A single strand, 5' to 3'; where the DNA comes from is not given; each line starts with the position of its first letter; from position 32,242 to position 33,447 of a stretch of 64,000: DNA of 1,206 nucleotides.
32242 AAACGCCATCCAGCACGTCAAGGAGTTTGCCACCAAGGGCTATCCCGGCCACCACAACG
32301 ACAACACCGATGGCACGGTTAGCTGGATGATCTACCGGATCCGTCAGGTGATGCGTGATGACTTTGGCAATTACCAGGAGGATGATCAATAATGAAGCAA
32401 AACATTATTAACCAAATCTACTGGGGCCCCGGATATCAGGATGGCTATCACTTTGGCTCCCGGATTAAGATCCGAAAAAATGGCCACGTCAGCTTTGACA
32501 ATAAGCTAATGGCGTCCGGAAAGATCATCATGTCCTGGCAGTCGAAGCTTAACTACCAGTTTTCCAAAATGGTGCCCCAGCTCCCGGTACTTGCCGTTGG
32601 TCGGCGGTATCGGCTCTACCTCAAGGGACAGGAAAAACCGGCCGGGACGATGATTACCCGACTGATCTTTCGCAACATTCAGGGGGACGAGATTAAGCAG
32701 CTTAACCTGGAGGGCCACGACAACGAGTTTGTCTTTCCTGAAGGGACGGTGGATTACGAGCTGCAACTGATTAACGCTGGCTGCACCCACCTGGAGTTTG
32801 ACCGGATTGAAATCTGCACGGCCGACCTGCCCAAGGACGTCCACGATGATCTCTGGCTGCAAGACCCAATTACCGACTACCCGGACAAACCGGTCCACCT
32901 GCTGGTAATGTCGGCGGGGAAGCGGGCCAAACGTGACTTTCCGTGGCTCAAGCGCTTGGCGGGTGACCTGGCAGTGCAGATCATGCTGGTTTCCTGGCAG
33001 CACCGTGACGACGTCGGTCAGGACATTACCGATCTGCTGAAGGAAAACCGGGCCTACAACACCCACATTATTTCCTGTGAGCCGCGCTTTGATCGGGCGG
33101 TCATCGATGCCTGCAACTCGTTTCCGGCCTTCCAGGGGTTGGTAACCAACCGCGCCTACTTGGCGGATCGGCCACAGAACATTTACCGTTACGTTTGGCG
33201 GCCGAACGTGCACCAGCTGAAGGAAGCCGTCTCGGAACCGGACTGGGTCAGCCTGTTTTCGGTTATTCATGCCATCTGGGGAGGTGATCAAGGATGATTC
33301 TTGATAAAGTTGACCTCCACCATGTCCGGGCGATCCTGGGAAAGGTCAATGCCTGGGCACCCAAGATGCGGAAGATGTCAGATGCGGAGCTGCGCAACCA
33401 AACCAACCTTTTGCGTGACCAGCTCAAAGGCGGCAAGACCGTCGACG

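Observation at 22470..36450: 14-kb accessory Sec (SecA2/SecY2) glycoprotein-export island that lacks its priming enzymes and motor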

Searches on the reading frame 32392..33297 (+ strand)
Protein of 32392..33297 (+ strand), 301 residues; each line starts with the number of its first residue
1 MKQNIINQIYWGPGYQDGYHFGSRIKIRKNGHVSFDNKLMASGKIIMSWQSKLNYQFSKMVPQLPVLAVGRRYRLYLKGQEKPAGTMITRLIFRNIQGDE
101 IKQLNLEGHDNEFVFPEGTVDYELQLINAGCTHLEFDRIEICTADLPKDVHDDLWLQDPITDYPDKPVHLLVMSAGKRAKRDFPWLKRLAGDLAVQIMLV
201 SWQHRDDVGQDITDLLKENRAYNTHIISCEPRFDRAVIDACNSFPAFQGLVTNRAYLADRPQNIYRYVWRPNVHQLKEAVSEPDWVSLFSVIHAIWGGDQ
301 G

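Call 4: search_protein_families(library=ncbifam, proteins=[window:32392-33297:+])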
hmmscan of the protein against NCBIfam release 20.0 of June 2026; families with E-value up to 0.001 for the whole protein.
window:32392-33297:+ (301 aa): 1 family
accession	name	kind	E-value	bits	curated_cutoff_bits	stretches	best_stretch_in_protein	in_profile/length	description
TIGR03711.1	acc_sec_asp3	equivalog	4.3e-35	120.7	67.25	1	7-141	1-135/135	accessory Sec system protein Asp3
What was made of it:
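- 32392..33297 (+): asp3, intact, 301 aa. Only residues 7-141 match the Asp3 model; the 160-aa C-terminal extension has no family. TIGR03711 at 120.7 bits (call 4).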

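Call 5: search_protein_families(library=pfam, proteins=[window:32392-33297:+])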
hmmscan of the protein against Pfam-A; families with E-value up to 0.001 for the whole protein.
window:32392-33297:+ (301 aa): 1 family
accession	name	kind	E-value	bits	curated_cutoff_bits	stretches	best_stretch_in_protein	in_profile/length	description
PF15432.12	Sec-ASP3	-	1.3e-33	116.2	27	1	19-141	2-124/126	Accessory Sec secretory system ASP3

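Call 12: find_encoding_contigs(protein=window:32392-33297:+, flank=10000, max_places=10)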
Protein window:32392-33297:+ (301 aa): 22 contigs read that carry it; 10 places shown.
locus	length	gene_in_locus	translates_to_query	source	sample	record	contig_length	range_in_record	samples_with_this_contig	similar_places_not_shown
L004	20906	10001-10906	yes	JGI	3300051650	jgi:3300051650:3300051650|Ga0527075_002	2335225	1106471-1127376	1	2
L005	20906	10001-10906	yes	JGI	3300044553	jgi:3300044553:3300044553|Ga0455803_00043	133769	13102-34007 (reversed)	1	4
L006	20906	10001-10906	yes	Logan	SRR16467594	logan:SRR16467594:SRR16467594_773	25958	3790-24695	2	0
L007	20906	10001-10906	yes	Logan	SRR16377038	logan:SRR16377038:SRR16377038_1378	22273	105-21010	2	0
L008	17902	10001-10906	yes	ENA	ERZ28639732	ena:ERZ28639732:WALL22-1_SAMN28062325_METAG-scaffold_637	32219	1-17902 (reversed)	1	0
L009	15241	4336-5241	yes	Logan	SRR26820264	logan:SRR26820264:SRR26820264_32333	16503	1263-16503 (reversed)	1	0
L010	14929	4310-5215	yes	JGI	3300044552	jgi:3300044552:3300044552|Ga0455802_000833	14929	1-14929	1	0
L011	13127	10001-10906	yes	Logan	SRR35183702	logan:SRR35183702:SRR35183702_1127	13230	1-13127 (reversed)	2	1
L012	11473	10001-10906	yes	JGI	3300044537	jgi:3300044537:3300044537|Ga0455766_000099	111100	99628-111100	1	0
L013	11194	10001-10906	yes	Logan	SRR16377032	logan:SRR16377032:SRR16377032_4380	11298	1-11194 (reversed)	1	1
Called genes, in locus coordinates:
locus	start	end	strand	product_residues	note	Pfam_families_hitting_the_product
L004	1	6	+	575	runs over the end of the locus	PF02878:PGM_PMM_I, PF02879:PGM_PMM_II, PF02880:PGM_PMM_III, PF00408:PGM_PMM_IV (faint)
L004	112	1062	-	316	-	PF00535:Glycos_transf_2, PF13641:Glyco_tranf_2_3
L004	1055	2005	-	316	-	PF00535:Glycos_transf_2, PF10111:Glyco_tranf_2_2, PF13641:Glyco_tranf_2_3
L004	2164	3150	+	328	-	PF26334:Gtf3_N, PF26337:Gtf3_C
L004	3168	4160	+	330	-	PF26334:Gtf3_N, PF26337:Gtf3_C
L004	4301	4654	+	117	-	-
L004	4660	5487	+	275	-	PF01501:Glyco_transf_8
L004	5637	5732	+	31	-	-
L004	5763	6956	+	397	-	PF00344:SecY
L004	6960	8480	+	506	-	PF16993:Asp1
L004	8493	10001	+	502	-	PF16929:Asp2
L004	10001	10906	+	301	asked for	PF15432:Sec-ASP3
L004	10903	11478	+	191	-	PF07517:SecA_DEAD, PF00270:DEAD (weak)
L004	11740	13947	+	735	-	PF19258:KxYKxGKxW_sig, PF00746:Gram_pos_anchor (faint)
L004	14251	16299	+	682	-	PF04851:ResIII, PF17757:UvrB_inter, PF27431:UvrB_3rd, PF00271:Helicase_C, PF12344:UvrB, PF02151:UVR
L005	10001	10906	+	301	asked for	PF15432:Sec-ASP3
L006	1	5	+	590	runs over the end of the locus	PF02878:PGM_PMM_I, PF02879:PGM_PMM_II, PF02880:PGM_PMM_III, PF00408:PGM_PMM_IV (faint)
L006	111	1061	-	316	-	PF00535:Glycos_transf_2, PF13641:Glyco_tranf_2_3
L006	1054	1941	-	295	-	PF00535:Glycos_transf_2, PF10111:Glyco_tranf_2_2, PF13641:Glyco_tranf_2_3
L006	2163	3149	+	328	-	PF26334:Gtf3_N, PF26337:Gtf3_C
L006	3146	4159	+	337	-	PF26334:Gtf3_N, PF26337:Gtf3_C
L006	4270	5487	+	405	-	PF01501:Glyco_transf_8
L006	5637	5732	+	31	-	-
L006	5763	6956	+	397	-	PF00344:SecY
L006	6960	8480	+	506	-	PF16993:Asp1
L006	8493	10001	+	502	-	PF16929:Asp2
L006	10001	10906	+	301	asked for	PF15432:Sec-ASP3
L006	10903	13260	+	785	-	PF07517:SecA_DEAD, PF00270:DEAD, PF01043:SecA_PP_bind, PF21090:P-loop_SecA, PF07516:SecA_SW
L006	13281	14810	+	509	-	PF22145:GtfA_EBD, PF00534:Glycos_transf_1, PF13692:Glyco_trans_1_4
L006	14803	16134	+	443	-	PF27244:GtfB_M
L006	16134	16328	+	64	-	-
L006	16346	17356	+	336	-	PF26334:Gtf3_N, PF26337:Gtf3_C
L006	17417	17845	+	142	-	PF00583:Acetyltransf_1, PF13673:Acetyltransf_10, PF13508:Acetyltransf_7 (weak)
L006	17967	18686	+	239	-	-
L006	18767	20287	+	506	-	PF00534:Glycos_transf_1, PF13692:Glyco_trans_1_4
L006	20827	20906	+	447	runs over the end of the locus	?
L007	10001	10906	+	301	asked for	PF15432:Sec-ASP3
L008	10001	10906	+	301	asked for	PF15432:Sec-ASP3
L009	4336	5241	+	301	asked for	PF15432:Sec-ASP3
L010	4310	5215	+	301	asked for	PF15432:Sec-ASP3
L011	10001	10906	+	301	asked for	PF15432:Sec-ASP3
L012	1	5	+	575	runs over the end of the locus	PF02878:PGM_PMM_I, PF02879:PGM_PMM_II, PF02880:PGM_PMM_III, PF00408:PGM_PMM_IV (faint)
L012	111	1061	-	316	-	PF00535:Glycos_transf_2, PF13641:Glyco_tranf_2_3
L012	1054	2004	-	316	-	PF00535:Glycos_transf_2, PF10111:Glyco_tranf_2_2, PF13641:Glyco_tranf_2_3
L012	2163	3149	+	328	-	PF26334:Gtf3_N, PF26337:Gtf3_C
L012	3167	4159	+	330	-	PF26334:Gtf3_N, PF26337:Gtf3_C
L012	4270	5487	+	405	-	PF01501:Glyco_transf_8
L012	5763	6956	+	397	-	PF00344:SecY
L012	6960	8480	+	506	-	PF16993:Asp1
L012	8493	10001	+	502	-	PF16929:Asp2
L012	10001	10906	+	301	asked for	PF15432:Sec-ASP3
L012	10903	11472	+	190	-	?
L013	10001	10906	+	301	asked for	PF15432:Sec-ASP3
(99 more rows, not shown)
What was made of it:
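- Tried and rejected: The intact allele was found through exact look-up of Asp3 instead (call 12).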

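Call 23: search_protein_families(library=ncbifam, proteins=[L006:10903-13260:+, L006:13281-14810:+, L006:14803-16134:+, L006:16134-16328:+, L006:16346-17356:+, L006:17417-17845:+, L006:17967-18686:+, L006:18767-20287:+, L006:4270-5487:+], max_evalue=0.00001)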
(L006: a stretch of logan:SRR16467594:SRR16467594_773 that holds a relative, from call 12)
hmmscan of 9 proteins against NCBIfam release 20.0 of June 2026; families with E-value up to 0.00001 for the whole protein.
L006:10903-13260:+ (785 aa): 8 families
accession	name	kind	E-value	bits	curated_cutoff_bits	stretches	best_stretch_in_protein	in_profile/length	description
TIGR03714.1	secA2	equivalog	1.1e-299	996.1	930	1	4-759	2-760/762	accessory Sec system translocase SecA2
NF006630.0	PRK09200.1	subfamily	2.4e-282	938.7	862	1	3-777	9-780/789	preprotein translocase subunit SecA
NF009538.1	PRK12904.1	equivalog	3e-207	690.5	814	2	7-493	13-492/814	preprotein translocase subunit SecA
TIGR00963.1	secA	equivalog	7.5e-201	669.3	800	2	18-492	1-473/787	preprotein translocase subunit SecA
TIGR04397.1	SecA2_Bac_anthr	exception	3e-189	630.8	1085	1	8-768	13-770/774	accessory Sec system translocase SecA2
NF009536.0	PRK12901.1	equivalog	3.6e-156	522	1493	3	289-624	497-828/1118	preprotein translocase subunit SecA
NF012136.0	SecA2_Lm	equivalog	1.6e-152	509.2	1100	1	20-759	23-756/776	accessory Sec system translocase SecA2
TIGR04221.1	SecA2_Mycobac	equivalog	5.3e-122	408.5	725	1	6-621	15-620/762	accessory Sec system translocase SecA2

L006:13281-14810:+ (509 aa): 15 families
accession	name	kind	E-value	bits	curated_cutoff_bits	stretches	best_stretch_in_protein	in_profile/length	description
TIGR02918.1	TIGR02918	equivalog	7e-206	684.8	574.6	1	1-505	1-499/500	accessory Sec system glycosyltransferase GtfA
NF047880.1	glyco_SdgA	exception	3.3e-40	138.1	800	1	15-503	14-487/488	serine-aspartate repeat adhesin O-glycosyltransferase SdgA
NF047881.1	glyco_SdgB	exception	7.4e-36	123.8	800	1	4-503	3-493/496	serine-aspartate repeat adhesin O-glycosyltransferase SdgB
NF041876.1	EPS_EpsE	equivalog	1.4e-14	54.2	400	1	284-465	168-360/389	exopolysaccharide biosynthesis GT4 family glycosyltransferase EpsE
TIGR03088.1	stp2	hypoth_equivalog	1.1e-13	51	409.05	1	324-465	192-337/374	TIGR03088 family PEP-CTERM/XrtA system glycosyltransferase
NF049988.1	MGlcDAGSynMgs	equivalog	1.7e-13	50.7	400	1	329-466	216-353/398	alpha-monoglucosyldiacylglycerol synthase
TIGR03999.1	thiol_BshA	equivalog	3.8e-10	39.2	273.7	1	328-468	201-341/375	N-acetyl-alpha-D-glucosaminyl L-malate synthase BshA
NF050063.1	ProtGlycPglJ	equivalog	8.8e-09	35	500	1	283-466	151-332/363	N-acetylgalactosamine-N,N'-diacetylbacillosaminyl-diphospho-undecaprenol 4-alpha-N-acetylgalactosaminyltransferase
NF038255.1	exopoly_VpsD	equivalog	1.6e-08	33.8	300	1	275-431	154-314/381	VpsD family glycosyltransferase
NF007396.0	PRK09922.1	equivalog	2.9e-08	33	385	1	300-452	156-312/361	lipopolysaccharide 1,6-galactosyltransferase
TIGR04047.1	MSMEG_0565_glyc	hypoth_equivalog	2.4e-07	30.2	259.85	1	389-497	266-365/373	MSMEG_0565 family glycosyltransferase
TIGR04005.1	wcaL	equivalog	6.5e-07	28.5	537.6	1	316-465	215-369/406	colanic acid biosynthesis glycosyltransferase WcaL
NF050056.1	ProtGlycPglH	equivalog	4.9e-06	25.9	600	1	291-506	143-353/354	GalNAc-alpha-(1->4)-GalNAc-alpha-(1->3)-diNAcBac-PP-undecaprenol alpha-1,4-N-acetyl-D-galactosaminyltransferase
NF038229.1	Glyco4_Geo_Pelo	equivalog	6.1e-06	25.5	400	1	373-467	211-303/338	GPMC system family 4 glycosyltransferase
NF038011.1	PelF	equivalog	9e-06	25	100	0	263-476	242-460/489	GT4 family glycosyltransferase PelF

L006:14803-16134:+ (443 aa): 1 family
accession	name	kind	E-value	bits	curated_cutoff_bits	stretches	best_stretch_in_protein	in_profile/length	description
TIGR02919.1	TIGR02919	equivalog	2.2e-142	474.9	338.3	1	1-438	1-438/438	accessory Sec system glycosylation chaperone GtfB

L006:16134-16328:+ (64 aa): 0 families

L006:16346-17356:+ (336 aa): 7 families
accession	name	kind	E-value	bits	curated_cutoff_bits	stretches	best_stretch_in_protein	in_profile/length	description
NF007325.0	PRK09814.1-4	equivalog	3.6e-124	414.4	491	1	1-332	1-333/337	sugar transferase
NF007322.0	PRK09814.1-1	equivalog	8.2e-95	317.8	580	1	1-332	1-332/336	sugar transferase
NF007326.0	PRK09814.2-3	equivalog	3.8e-39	134.8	420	1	59-329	62-343/349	beta-1,6-galactofuranosyltransferase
NF007323.0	PRK09814.1-2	equivalog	1.1e-34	120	529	1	19-327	19-323/327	beta-1,6-galactofuranosyltransferase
NF007327.0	PRK09814.3-1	equivalog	1e-22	80.8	792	1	31-331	36-355/364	beta-1,6-galactofuranosyltransferase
NF007328.0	PRK09814.3-2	equivalog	8.7e-15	54.8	450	1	165-331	27-199/208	beta-1,6-galactofuranosyltransferase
NF007324.0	PRK09814.1-3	equivalog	2.6e-11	43.2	713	1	59-329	56-323/330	beta-1,6-galactofuranosyltransferase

L006:17417-17845:+ (142 aa): 2 families
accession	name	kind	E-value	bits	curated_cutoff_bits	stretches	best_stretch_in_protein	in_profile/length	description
NF007644.0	PRK10314.1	equivalog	6.4e-08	32.6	171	1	9-135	10-140/153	GNAT family N-acetyltransferase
NF005840.0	PRK07757.1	equivalog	2.4e-07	30.8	154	1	46-132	44-125/153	N-acetyltransferase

L006:17967-18686:+ (239 aa): 0 families

L006:18767-20287:+ (506 aa): 15 families
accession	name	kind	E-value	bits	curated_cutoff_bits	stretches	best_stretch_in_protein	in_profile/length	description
NF047881.1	glyco_SdgB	exception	3.9e-64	217.1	800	1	1-499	1-494/496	serine-aspartate repeat adhesin O-glycosyltransferase SdgB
NF047880.1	glyco_SdgA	exception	4.5e-63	213.5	800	1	1-498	1-487/488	serine-aspartate repeat adhesin O-glycosyltransferase SdgA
TIGR02918.1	TIGR02918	equivalog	3.8e-27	95.1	574.6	1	14-499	15-498/500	accessory Sec system glycosyltransferase GtfA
NF041876.1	EPS_EpsE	equivalog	8.3e-19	68.1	400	1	314-483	208-377/389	exopolysaccharide biosynthesis GT4 family glycosyltransferase EpsE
TIGR03088.1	stp2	hypoth_equivalog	4.7e-16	58.8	409.05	1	314-490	188-362/374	TIGR03088 family PEP-CTERM/XrtA system glycosyltransferase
TIGR03999.1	thiol_BshA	equivalog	7.8e-14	51.4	273.7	1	323-490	202-362/375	N-acetyl-alpha-D-glucosaminyl L-malate synthase BshA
NF007396.0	PRK09922.1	equivalog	1.1e-13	50.8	385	1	316-470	177-329/361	lipopolysaccharide 1,6-galactosyltransferase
TIGR03449.1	mycothiol_MshA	equivalog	1e-12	47.7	462.5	1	324-490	224-392/406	D-inositol-3-phosphate glycosyltransferase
NF050063.1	ProtGlycPglJ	equivalog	5.2e-10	39.1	500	1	320-493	194-358/363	N-acetylgalactosamine-N,N'-diacetylbacillosaminyl-diphospho-undecaprenol 4-alpha-N-acetylgalactosaminyltransferase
NF050056.1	ProtGlycPglH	equivalog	6.5e-09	35.3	600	1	383-499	235-351/354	GalNAc-alpha-(1->4)-GalNAc-alpha-(1->3)-diNAcBac-PP-undecaprenol alpha-1,4-N-acetyl-D-galactosaminyltransferase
NF038229.1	Glyco4_Geo_Pelo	equivalog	3.5e-08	32.9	400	1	323-488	164-323/338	GPMC system family 4 glycosyltransferase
TIGR04005.1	wcaL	equivalog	7.6e-07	28.3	537.6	1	322-480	224-384/406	colanic acid biosynthesis glycosyltransferase WcaL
NF049988.1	MGlcDAGSynMgs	equivalog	1.1e-06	28.3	400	1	324-497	217-387/398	alpha-monoglucosyldiacylglycerol synthase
NF038255.1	exopoly_VpsD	equivalog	3.2e-06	26.3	300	1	318-429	201-311/381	VpsD family glycosyltransferase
TIGR02149.1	glgA_Coryne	subfamily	3.3e-06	26.5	302.4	1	318-490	202-379/391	glycogen synthase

L006:4270-5487:+ (405 aa): 2 families
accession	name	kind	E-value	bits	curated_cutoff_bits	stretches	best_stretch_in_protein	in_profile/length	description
TIGR02919.1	TIGR02919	equivalog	4.6e-13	48.7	338.3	1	262-400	276-410/438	accessory Sec system glycosylation chaperone GtfB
NF011718.0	PRK15171.1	equivalog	5.7e-10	38.9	461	0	135-232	180-275/337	lipopolysaccharide 3-alpha-galactosyltransferase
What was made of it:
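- On Accessory Sec (SecA2/SecY2) system: The sister allele meets the feature: TIGR03714 at 996 bits, cut-off 930 (call 23). The sister allele meets the feature: TIGR02918 at 685 bits (cut-off 575) and TIGR02919 at 475 bits (cut-off 338) (call 23).
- Closest known: SecA2/SecY2-SRRP clusters of Limosilactobacillus reuteri 100-23 and ATCC 53608. Different: The island has extra GT2, GT8, GNAT and SdgA/B-like GT4 genes (calls 4, 23).
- Closest known: SdgA/SdgB glycosyltransferases of staphylococcal SD-repeat adhesins. Same: The deleted 506-aa GT4 next to the adhesin gene aligns end to end with the SdgB and SdgA models (217 and 214 bits, call 23).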

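Call 55: find_homologous_proteins(query=L006:10903-13260:+, max_evalue=1e-50)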
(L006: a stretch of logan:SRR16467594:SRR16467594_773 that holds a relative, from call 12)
Query L006:10903-13260:+ (785 aa): 8000 proteins with E <= 1e-50 among 8000 candidates; the best 120 are listed.
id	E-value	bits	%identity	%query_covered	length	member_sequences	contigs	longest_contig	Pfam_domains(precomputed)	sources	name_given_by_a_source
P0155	0.0e+0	1765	100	100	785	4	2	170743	PF07517.21,PF00270.36,PF07516.19,PF21090.4,PF01043.27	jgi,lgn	jgi:preprotein translocase subunit SecA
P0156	0.0e+0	1350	76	100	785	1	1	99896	PF07517.21,PF00270.36,PF07516.19,PF21090.4,PF01043.27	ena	-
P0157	0.0e+0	1340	76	100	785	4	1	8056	PF07517.21,PF00270.36,PF07516.19,PF21090.4,PF01043.27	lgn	-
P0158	0.0e+0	1325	74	100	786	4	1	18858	PF07517.21,PF00270.36,PF07516.19,PF21090.4,PF01043.27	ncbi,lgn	-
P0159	0.0e+0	1300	73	100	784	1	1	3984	PF07517.21,PF00270.36,PF07516.19,PF21090.4,PF01043.27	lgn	-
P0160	0.0e+0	1154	66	100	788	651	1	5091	PF07517.21,PF00270.36,PF07516.19,PF21090.4,PF01043.27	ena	-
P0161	0.0e+0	1129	65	98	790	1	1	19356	PF07517.21,PF00270.36,PF07516.19,PF21090.4,PF01043.27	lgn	-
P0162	0.0e+0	1092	63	99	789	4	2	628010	PF07517.21,PF00270.36,PF07516.19,PF21090.4,PF01043.27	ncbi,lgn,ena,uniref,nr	ncbi:preprotein translocase subunit SecA [Limosilactobacillus reuteri]|uniref:Protein translocase su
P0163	0.0e+0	1084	62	100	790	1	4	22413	PF07517.21,PF00270.36,PF07516.19,PF21090.4,PF01043.27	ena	-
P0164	0.0e+0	1084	62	100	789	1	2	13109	PF07517.21,PF00270.36,PF07516.19,PF21090.4,PF01043.27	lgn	-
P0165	0.0e+0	1082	61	99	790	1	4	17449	PF07517.21,PF00270.36,PF07516.19,PF21090.4,PF01043.27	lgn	-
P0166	0.0e+0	1078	62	99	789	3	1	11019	PF07517.21,PF00270.36,PF07516.19,PF21090.4,PF01043.27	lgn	-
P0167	0.0e+0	1075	62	98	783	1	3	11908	PF07517.21,PF00270.36,PF07516.19,PF21090.4,PF01043.27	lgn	-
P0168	0.0e+0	1074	61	100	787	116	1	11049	PF07517.21,PF00270.36,PF07516.19,PF21090.4,PF01043.27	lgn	-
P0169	0.0e+0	1072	62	99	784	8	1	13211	PF07517.21,PF00270.36,PF07516.19,PF21090.4,PF01043.27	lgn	-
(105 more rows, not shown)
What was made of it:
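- Closest known: SecA2/SecY2-SRRP clusters of Limosilactobacillus reuteri 100-23 and ATCC 53608. Same: L. reuteri SecA2 is about 62% identical to the intact allele's SecA2 (call 55).
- This is weak evidence (call 55).
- Tried and rejected: The 'longest contig' column of the full-length SecA2 search (call 55).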

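Call 56: find_encoding_contigs(protein=P0155, flank=10000, max_places=10)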
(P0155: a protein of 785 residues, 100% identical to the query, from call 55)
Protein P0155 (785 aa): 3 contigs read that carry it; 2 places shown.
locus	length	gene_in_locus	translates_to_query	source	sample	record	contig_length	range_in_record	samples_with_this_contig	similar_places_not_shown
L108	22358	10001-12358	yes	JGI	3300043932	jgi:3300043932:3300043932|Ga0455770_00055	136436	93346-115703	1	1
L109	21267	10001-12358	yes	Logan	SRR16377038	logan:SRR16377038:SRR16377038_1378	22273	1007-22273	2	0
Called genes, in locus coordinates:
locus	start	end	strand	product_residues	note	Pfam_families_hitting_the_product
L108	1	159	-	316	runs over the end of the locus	PF00535:Glycos_transf_2, PF13641:Glyco_tranf_2_3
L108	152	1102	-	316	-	PF00535:Glycos_transf_2, PF10111:Glyco_tranf_2_2, PF13641:Glyco_tranf_2_3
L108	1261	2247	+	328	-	PF26334:Gtf3_N, PF26337:Gtf3_C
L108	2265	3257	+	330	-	PF26334:Gtf3_N, PF26337:Gtf3_C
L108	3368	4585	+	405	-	PF01501:Glyco_transf_8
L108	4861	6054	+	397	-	PF00344:SecY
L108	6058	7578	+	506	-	PF16993:Asp1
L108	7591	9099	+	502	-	PF16929:Asp2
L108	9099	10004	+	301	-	PF15432:Sec-ASP3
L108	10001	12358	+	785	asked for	PF07517:SecA_DEAD, PF00270:DEAD, PF01043:SecA_PP_bind, PF21090:P-loop_SecA, PF07516:SecA_SW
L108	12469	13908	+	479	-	PF22145:GtfA_EBD, PF00534:Glycos_transf_1, PF13692:Glyco_trans_1_4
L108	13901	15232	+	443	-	PF27244:GtfB_M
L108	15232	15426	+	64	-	-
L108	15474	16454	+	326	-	PF26334:Gtf3_N, PF26337:Gtf3_C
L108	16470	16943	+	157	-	PF00583:Acetyltransf_1, PF13673:Acetyltransf_10, PF13508:Acetyltransf_7 (weak)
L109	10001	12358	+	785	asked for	PF07517:SecA_DEAD, PF00270:DEAD, PF01043:SecA_PP_bind, PF21090:P-loop_SecA, PF07516:SecA_SW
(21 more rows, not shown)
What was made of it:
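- SecA2 (TIGR03714, 996 bits, cut-off 930), GtfA (TIGR02918, 685 bits, cut-off 575) and GtfB (TIGR02919, 475 bits, cut-off 338) all score above cut-off (calls 12, 23, 56).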

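Call 59: find_encoding_contigs(protein=P0156, flank=10000, max_places=2)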
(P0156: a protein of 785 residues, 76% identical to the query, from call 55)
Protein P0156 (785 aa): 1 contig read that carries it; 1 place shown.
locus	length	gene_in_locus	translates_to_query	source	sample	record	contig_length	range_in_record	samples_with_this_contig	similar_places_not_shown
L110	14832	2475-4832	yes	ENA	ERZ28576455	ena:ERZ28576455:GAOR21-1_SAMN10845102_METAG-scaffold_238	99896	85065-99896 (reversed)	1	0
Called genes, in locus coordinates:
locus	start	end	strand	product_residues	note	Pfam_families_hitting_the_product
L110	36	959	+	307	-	PF01381:HTH_3 (weak), PF13560:HTH_31 (faint), PF13274:SocA_Panacea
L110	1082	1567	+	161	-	-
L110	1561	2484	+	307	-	PF15432:Sec-ASP3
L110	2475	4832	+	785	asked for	PF07517:SecA_DEAD, PF00270:DEAD, PF01043:SecA_PP_bind, PF21090:P-loop_SecA, PF07516:SecA_SW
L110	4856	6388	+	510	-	PF22145:GtfA_EBD, PF20706:GT4-conflict (weak), PF00534:Glycos_transf_1, PF13692:Glyco_trans_1_4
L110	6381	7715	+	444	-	PF27244:GtfB_M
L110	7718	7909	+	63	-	-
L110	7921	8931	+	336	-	PF26334:Gtf3_N, PF26337:Gtf3_C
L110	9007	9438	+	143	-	PF00583:Acetyltransf_1 (weak), PF13673:Acetyltransf_10, PF13508:Acetyltransf_7 (faint)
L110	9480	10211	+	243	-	-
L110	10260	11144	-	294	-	PF00535:Glycos_transf_2, PF10111:Glyco_tranf_2_2, PF13641:Glyco_tranf_2_3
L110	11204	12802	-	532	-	PF26337:Gtf3_C, PF08759:GT-D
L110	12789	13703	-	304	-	PF26334:Gtf3_N, PF26337:Gtf3_C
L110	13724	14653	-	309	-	PF00535:Glycos_transf_2, PF10111:Glyco_tranf_2_2, PF13641:Glyco_tranf_2_3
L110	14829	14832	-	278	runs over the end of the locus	PF02645:DegV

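Call 62: find_related_loci(query=A2, collection=metagenome_contigs, flank=3000)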
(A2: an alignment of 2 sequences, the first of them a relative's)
Query A2 (509 aa) in metagenome_contigs; peptide patterns used: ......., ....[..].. (x = any residue, [..] = any of these).
600 stretches matched a pattern (row limit reached: there are more); 1 encode a relative of the query (tblastn E <= 1e-3); 1 distinct loci.
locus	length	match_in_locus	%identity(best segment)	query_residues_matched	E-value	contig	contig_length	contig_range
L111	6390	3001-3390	21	328-479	7e-7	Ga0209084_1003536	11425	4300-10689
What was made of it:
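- Tried and rejected: Metagenome scan with a two-sequence GtfA alignment (call 62).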
